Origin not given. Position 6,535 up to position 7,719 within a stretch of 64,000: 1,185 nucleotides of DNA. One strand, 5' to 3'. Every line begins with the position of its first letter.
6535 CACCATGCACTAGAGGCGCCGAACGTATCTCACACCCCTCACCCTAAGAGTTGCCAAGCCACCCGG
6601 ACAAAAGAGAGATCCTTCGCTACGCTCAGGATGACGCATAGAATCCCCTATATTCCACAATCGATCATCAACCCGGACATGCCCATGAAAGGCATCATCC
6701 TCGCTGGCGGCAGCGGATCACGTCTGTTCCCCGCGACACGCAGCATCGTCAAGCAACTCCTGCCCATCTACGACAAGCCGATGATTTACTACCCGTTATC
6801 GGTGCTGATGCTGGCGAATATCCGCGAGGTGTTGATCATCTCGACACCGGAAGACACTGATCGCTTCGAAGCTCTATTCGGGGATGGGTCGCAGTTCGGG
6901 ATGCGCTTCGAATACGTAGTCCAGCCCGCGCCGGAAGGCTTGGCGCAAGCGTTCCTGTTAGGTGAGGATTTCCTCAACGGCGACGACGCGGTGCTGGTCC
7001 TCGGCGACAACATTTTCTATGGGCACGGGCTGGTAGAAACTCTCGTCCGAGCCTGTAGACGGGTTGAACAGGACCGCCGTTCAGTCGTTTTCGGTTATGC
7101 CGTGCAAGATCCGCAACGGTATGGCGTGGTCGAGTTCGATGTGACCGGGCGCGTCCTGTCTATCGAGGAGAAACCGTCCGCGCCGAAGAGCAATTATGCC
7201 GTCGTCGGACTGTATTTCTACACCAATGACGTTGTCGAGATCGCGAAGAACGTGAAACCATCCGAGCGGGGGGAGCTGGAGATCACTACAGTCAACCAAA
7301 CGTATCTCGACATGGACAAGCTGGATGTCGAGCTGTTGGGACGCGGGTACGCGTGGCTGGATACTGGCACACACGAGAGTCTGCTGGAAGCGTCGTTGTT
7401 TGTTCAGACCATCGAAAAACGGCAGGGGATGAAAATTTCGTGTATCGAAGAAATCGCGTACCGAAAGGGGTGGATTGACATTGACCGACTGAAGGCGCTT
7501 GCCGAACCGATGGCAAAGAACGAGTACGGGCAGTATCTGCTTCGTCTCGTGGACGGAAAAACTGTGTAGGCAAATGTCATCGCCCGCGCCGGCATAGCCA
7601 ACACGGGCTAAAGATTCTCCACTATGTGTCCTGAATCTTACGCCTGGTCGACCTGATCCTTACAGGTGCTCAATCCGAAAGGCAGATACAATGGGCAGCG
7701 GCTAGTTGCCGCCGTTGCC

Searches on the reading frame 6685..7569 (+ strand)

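Call 95: search_protein_families(library=ncbifam, proteins=[window:6685-7569:+], max_evalue=1e-8)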
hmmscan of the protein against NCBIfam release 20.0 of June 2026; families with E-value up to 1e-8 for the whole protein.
window:6685-7569:+ (294 aa): 16 families
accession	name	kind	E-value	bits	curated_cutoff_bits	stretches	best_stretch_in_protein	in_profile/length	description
TIGR01207.1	rmlA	equivalog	5.1e-143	475.4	360.65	1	2-289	1-285/286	glucose-1-phosphate thymidylyltransferase RfbA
NF012024.0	PRK15480.1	equivalog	2e-135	450.6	588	1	2-291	5-291/292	glucose-1-phosphate thymidylyltransferase RfbA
TIGR01208.1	rmlA_long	equivalog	1.8e-56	191.5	320.25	1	2-245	1-240/353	glucose-1-phosphate thymidylyltransferase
TIGR03992.1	Arch_glmU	subfamily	2.3e-40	138.7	292.1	1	1-239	1-226/393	bifunctional sugar-1-phosphate nucleotidylyltransferase/acetyltransferase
NF041313.1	UDPGP_AglF_Halo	equivalog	6.8e-30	104.2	400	1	1-208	1-203/234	UTP--glucose-1-phosphate uridylyltransferase AglF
NF041173.1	Sug_nt_acttase_Thmprot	equivalog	5.3e-29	101.4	600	1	1-248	1-233/405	bifunctional sugar-1-phosphate nucleotidylyltransferase/acetyltransferase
NF052502.1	man1P_GTase_Rv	exception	6.7e-26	91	440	1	3-237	3-227/352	mannose-1-phosphate guanylyltransferase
TIGR01099.1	galU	equivalog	9.1e-23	81.2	326.8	1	74-232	95-257/261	UTP--glucose-1-phosphate uridylyltransferase GalU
NF045761.1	NAMPUrTaseMurU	equivalog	1.3e-16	61.2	250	1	1-236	1-223/226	N-acetylmuramate alpha-1-phosphate uridylyltransferase MurU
NF009928.0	PRK13389.1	equivalog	2.6e-13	49.8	548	0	2-53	10-61/302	UTP--glucose-1-phosphate uridylyltransferase GalU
NF003670.0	PRK05293.1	equivalog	2.6e-13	49.7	470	1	3-239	7-257/382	glucose-1-phosphate adenylyltransferase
NF007516.0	PRK10122.1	equivalog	2.2e-12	46.7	534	0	2-53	5-56/297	UTP--glucose-1-phosphate uridylyltransferase GalF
NF049965.1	GlMnHpPGnyltfHddC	equivalog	2.2e-10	40.5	300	1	1-185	1-173/221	D-glycero-D-manno-heptose 1-phosphate guanosyltransferase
NF010933.0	PRK14353.1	equivalog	1.9e-09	36.7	505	1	3-173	8-169/453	bifunctional UDP-N-acetylglucosamine diphosphorylase/glucosamine-1-phosphate N-acetyltransferase GlmU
TIGR02091.1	glgC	equivalog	2.7e-09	36.6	424.9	0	103-238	116-257/364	glucose-1-phosphate adenylyltransferase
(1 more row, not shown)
